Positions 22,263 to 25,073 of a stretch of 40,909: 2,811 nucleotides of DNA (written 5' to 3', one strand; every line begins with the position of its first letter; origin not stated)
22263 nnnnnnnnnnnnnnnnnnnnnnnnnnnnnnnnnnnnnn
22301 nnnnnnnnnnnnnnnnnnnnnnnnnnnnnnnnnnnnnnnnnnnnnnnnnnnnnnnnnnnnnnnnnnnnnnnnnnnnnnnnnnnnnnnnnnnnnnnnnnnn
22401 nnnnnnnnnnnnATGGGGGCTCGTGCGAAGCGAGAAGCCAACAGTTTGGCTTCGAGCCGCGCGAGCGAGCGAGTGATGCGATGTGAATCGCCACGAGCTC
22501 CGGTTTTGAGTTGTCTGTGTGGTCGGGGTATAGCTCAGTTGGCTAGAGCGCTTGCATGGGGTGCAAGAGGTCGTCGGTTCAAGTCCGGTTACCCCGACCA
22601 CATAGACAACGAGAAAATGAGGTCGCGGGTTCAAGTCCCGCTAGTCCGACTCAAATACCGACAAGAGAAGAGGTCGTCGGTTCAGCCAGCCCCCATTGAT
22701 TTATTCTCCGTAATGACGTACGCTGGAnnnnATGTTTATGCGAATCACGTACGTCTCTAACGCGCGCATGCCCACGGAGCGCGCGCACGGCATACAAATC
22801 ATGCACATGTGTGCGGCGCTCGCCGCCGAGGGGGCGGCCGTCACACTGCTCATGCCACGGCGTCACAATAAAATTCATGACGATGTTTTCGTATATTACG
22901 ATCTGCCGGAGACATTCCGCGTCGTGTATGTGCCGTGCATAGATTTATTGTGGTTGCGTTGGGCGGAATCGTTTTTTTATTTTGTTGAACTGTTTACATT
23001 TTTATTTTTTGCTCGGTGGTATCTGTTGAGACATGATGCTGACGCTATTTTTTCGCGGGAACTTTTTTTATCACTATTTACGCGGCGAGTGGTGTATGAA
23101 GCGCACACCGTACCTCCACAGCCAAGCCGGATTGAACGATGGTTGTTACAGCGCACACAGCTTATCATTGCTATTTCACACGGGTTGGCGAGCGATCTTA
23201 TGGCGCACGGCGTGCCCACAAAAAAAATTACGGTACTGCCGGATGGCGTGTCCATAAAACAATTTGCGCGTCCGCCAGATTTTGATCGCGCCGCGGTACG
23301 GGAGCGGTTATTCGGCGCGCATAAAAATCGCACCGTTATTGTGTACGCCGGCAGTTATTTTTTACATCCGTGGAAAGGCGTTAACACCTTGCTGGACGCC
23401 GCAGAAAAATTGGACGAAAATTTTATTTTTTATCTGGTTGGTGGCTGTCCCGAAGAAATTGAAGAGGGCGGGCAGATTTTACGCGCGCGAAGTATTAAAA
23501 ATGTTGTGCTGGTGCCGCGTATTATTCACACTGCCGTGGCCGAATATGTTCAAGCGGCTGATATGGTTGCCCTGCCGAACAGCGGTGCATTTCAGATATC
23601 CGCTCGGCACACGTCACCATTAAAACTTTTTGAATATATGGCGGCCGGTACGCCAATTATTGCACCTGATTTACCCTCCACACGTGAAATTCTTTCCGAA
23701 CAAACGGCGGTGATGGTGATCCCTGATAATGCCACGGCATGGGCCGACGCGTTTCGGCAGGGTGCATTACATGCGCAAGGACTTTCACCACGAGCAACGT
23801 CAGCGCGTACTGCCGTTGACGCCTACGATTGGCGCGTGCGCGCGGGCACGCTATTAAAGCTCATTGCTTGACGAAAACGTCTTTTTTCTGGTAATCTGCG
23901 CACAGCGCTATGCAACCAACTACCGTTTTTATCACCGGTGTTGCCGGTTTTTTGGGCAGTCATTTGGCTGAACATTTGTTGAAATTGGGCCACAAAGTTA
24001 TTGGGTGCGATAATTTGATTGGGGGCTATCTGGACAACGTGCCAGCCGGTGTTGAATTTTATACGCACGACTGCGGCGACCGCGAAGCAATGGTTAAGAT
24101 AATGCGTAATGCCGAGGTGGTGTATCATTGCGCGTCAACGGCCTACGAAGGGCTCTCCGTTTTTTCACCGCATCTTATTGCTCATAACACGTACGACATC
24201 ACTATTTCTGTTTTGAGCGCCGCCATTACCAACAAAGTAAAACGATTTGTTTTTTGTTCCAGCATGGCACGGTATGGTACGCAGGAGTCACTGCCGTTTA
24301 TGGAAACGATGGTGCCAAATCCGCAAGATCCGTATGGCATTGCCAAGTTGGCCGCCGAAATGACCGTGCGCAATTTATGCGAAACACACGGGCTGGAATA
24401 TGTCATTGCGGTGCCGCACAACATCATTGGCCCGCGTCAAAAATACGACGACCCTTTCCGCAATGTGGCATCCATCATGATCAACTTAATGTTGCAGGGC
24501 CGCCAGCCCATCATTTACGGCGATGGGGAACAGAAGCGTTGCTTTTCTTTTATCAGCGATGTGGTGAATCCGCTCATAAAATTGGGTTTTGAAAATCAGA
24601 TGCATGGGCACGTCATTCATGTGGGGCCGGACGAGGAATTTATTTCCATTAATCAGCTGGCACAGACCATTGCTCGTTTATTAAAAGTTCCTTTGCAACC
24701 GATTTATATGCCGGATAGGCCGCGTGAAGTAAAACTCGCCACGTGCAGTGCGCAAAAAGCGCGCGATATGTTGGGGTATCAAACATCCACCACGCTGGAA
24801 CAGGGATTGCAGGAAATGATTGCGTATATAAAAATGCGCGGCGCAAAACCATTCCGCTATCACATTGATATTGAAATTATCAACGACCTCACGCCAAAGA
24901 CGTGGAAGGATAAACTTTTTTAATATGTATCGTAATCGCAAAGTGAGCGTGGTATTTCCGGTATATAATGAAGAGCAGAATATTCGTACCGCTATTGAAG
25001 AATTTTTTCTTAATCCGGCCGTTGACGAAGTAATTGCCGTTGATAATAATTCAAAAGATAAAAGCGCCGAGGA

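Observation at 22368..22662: Intact tRNA-Pro(GGG) nested between the two halves of a second tRNA-Pro-like gene closed by a perfect 21-bp helix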

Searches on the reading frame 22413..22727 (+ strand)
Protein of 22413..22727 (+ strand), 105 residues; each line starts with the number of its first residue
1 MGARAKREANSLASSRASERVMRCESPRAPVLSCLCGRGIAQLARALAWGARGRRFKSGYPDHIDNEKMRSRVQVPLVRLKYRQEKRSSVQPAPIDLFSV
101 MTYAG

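Call 46: list_cluster_members(proteins=[window:22413-22727:+, window:22386-22631:-, window:22654-22878:-, window:22556-22696:+, window:22333-22473:+, window:22357-22491:-, window:22319-22441:-, window:22352-22483:+])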
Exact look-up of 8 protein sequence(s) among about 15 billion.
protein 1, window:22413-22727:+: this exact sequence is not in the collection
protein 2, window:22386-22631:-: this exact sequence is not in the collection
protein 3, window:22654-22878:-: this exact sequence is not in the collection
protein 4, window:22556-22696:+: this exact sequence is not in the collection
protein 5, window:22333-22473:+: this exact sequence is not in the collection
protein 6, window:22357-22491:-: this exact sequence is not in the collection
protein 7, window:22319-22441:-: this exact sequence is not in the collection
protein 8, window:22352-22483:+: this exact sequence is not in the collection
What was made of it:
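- Tried and rejected: Exact look-up of 8 local ORFs found none in the collection (call 46).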

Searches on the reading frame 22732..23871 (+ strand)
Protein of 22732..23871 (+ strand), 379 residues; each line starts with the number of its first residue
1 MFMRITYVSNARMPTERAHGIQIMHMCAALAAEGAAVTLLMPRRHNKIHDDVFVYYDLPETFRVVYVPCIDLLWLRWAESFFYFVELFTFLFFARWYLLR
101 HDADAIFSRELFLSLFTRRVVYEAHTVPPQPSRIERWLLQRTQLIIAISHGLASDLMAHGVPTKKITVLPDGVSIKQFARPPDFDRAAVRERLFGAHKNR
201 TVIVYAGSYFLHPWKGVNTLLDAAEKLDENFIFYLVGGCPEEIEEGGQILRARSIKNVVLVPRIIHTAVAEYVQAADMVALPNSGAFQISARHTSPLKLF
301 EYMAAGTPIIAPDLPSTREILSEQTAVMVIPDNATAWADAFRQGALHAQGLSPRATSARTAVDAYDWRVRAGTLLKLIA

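Call 9: search_protein_families(library=pfam, proteins=[window:22732-23871:+])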
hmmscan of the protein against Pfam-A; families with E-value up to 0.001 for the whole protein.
window:22732-23871:+ (379 aa): 5 families
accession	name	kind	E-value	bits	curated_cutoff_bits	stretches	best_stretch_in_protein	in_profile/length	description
PF13692.12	Glyco_trans_1_4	-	2.8e-19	70.2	27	1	201-342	2-137/142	Glycosyl transferases group 1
PF00534.26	Glycos_transf_1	-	3.3e-14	53.2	26.4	1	197-343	12-154/172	Glycosyl transferases group 1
PF13439.12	Glyco_transf_4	-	2.3e-12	47.7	28.5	1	22-175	7-168/170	Glycosyltransferase Family 4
PF13579.12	Glyco_trans_4_4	-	4.7e-09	37.2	29.7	1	22-172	6-158/158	Glycosyl transferase 4-like domain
PF13524.12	Glyco_trans_1_2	-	2.2e-06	28.1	25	1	220-375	5-143/144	Glycosyl transferase-like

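Call 17: find_encoding_contigs(protein=window:22732-23871:+, flank=10000, max_places=10)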
Protein window:22732-23871:+ (379 aa): no gene with exactly this product is on record in the collection.

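Call 18: find_encoding_contigs(protein=window:22738-23871:+, flank=10000, max_places=10)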
Protein window:22738-23871:+ (377 aa): no gene with exactly this product is on record in the collection.

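Call 30: find_homologous_proteins(query=window:22732-23871:+, max_evalue=1e-40)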
Query window:22732-23871:+ (379 aa): 331 proteins with E <= 1e-40 among 7523 candidates; the best 120 are listed.
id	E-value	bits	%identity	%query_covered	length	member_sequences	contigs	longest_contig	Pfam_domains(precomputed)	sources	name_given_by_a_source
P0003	2.7e-252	854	100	99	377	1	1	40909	PF00534.27,PF13579.13,PF13524.13,PF13439.13,PF13692.13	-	-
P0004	5.8e-139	481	58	97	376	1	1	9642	PF00534.27,PF13579.13,PF13524.13,PF13439.13,PF20706.4,PF13692.13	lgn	-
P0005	7.5e-131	455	55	99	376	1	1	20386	PF00534.27,PF13579.13,PF13524.13,PF13439.13,PF13692.13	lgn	-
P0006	1.6e-77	279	41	99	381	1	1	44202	PF00534.27,PF13579.13,PF13524.13,PF13439.13,PF13692.13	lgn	-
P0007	1.4e-75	273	40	99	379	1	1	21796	PF00534.27,PF13524.13,PF13439.13,PF13692.13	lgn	-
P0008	3.2e-73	265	41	99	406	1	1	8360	PF00534.27,PF13524.13,PF13439.13,PF13692.13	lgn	-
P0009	9.9e-71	257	41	98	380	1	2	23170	PF00534.27,PF13579.13,PF13524.13,PF13439.13,PF13692.13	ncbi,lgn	-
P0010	1.1e-70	257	39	98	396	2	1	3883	PF00534.27,PF13524.13,PF13692.13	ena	-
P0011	2.0e-70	256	38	100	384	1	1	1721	PF00534.27,PF13524.13,PF13439.13,PF13692.13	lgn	-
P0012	2.1e-70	256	37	98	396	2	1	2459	PF00534.27,PF13439.13,PF13692.13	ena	-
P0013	2.3e-70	256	40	99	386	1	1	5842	PF00534.27,PF13579.13,PF13524.13,PF13439.13,PF20706.4,PF13692.13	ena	-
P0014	3.6e-70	255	36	98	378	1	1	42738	PF00534.27,PF13524.13,PF13439.13,PF13692.13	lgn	-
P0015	1.3e-68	250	38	99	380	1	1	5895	PF00534.27,PF13524.13,PF13692.13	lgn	-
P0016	2.2e-68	249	37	99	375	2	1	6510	PF00534.27,PF13524.13,PF13439.13,PF13692.13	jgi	-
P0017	6.0e-68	248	38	100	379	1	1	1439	PF00534.27,PF13524.13,PF13439.13,PF13692.13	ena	-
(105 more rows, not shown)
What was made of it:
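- The window is a single metagenomic contig (call 30 lists the longest contig as 40909).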

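Call 31: find_encoding_contigs(protein=P0004, flank=10000)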
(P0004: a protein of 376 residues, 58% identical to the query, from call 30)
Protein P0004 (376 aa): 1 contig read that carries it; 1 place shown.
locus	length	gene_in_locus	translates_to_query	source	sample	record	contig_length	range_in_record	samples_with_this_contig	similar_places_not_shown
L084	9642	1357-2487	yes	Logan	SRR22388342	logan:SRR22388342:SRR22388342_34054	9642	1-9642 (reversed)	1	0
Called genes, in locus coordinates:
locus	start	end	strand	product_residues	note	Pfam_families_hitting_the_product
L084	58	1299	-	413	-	PF00881:Nitroreductase, PF14512:TM1586_NiRdase, PF00881:Nitroreductase, PF13489:Methyltransf_23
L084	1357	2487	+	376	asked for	PF13439:Glyco_transf_4, PF13579:Glyco_trans_4_4, PF20706:GT4-conflict (faint), PF00534:Glycos_transf_1, PF13692:Glyco_trans_1_4, PF13524:Glyco_trans_1_2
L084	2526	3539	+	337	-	PF01073:3Beta_HSD, PF01370:Epimerase, PF04321:RmlD_sub_bind, PF05368:NmrA (weak), PF07993:NAD_binding_4 (faint), PF13460:NAD_binding_10, PF16363:GDP_Man_Dehyd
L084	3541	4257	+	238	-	PF00535:Glycos_transf_2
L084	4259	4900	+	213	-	PF13489:Methyltransf_23 (weak), PF13847:Methyltransf_31 (faint), PF08241:Methyltransf_11, PF08242:Methyltransf_12 (weak), PF13649:Methyltransf_25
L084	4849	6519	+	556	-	PF13231:PMT_2 (weak)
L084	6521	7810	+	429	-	-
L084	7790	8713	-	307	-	-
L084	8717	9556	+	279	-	-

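Call 32: find_encoding_contigs(protein=P0005, flank=10000)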
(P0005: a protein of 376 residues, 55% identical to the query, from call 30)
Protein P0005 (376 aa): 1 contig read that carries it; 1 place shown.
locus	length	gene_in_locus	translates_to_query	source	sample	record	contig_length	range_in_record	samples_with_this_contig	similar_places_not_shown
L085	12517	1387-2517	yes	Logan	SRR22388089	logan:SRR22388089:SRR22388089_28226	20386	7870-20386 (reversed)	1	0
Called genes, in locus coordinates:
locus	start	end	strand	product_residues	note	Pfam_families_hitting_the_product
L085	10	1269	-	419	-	PF00881:Nitroreductase, PF14512:TM1586_NiRdase, PF00881:Nitroreductase, PF13489:Methyltransf_23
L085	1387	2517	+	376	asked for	PF13439:Glyco_transf_4, PF13579:Glyco_trans_4_4, PF00534:Glycos_transf_1, PF13692:Glyco_trans_1_4, PF13524:Glyco_trans_1_2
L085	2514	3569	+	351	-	PF01073:3Beta_HSD, PF01370:Epimerase, PF04321:RmlD_sub_bind, PF05368:NmrA (weak), PF07993:NAD_binding_4 (faint), PF16363:GDP_Man_Dehyd, PF13460:NAD_binding_10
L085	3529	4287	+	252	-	PF00535:Glycos_transf_2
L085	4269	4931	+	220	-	PF13489:Methyltransf_23, PF07021:MetW (weak), PF13847:Methyltransf_31 (weak), PF08241:Methyltransf_11, PF08242:Methyltransf_12, PF13649:Methyltransf_25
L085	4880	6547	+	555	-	PF13231:PMT_2 (weak)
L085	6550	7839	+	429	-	-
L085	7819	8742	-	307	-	-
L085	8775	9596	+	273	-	-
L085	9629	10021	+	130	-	PF14667:Polysacc_synt_C (weak), PF07883:Cupin_2 (weak)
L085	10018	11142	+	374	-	PF01041:DegT_DnrJ_EryC1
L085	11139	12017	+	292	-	PF01370:Epimerase, PF04321:RmlD_sub_bind, PF16363:GDP_Man_Dehyd, PF07993:NAD_binding_4 (weak)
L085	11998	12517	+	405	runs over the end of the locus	PF01041:DegT_DnrJ_EryC1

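Call 72: find_encoding_contigs(protein=P0006, flank=6000, max_places=3)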
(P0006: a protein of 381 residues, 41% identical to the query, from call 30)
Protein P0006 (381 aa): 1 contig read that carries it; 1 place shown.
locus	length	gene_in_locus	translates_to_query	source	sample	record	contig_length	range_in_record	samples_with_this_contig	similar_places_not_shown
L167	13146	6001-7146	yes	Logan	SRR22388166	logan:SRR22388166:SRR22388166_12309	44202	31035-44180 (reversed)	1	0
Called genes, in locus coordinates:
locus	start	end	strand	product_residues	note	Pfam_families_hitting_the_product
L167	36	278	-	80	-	-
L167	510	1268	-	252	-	PF00535:Glycos_transf_2, PF13641:Glyco_tranf_2_3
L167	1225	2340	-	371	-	PF01041:DegT_DnrJ_EryC1, PF00155:Aminotran_1_2 (weak)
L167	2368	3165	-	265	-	PF13489:Methyltransf_23, PF07021:MetW (weak), PF13847:Methyltransf_31, PF08241:Methyltransf_11, PF08242:Methyltransf_12, PF13649:Methyltransf_25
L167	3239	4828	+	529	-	PF03062:MBOAT, PF13813:MBOAT_2 (weak)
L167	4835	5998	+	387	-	-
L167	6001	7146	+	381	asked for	PF13439:Glyco_transf_4, PF13579:Glyco_trans_4_4 (weak), PF00534:Glycos_transf_1, PF13692:Glyco_trans_1_4, PF13524:Glyco_trans_1_2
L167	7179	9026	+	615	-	PF13522:GATase_6, PF13537:GATase_7, PF00733:Asn_synthase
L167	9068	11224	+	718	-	PF00535:Glycos_transf_2, PF13231:PMT_2 (weak)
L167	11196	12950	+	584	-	-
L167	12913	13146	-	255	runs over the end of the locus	PF00535:Glycos_transf_2, PF13641:Glyco_tranf_2_3 (weak)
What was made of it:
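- Tried and rejected: P0006 turned out not to be syntenic (call 72).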

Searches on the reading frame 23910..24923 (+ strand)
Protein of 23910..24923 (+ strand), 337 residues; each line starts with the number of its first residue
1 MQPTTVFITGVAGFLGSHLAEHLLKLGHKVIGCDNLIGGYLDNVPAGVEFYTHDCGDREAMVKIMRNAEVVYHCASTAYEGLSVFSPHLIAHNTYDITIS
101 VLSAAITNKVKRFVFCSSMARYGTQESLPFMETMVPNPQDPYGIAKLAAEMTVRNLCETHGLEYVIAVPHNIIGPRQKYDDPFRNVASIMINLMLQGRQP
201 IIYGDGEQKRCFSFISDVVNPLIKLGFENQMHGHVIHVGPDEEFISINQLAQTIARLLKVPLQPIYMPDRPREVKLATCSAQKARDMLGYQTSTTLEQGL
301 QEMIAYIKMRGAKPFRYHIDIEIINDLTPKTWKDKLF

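Call 68: find_encoding_contigs(protein=window:23910-24923:+, flank=10000, max_places=10)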
Protein window:23910-24923:+ (337 aa): 1 contig read that carries it; 1 place shown.
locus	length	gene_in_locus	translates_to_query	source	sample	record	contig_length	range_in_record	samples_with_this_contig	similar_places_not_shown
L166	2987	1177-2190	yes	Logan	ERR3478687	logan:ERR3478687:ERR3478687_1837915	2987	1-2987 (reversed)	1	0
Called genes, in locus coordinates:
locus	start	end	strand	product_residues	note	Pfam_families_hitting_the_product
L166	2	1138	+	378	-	?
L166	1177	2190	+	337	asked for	PF01073:3Beta_HSD, PF01370:Epimerase, PF04321:RmlD_sub_bind, PF07993:NAD_binding_4 (faint), PF13460:NAD_binding_10, PF16363:GDP_Man_Dehyd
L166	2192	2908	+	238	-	PF00535:Glycos_transf_2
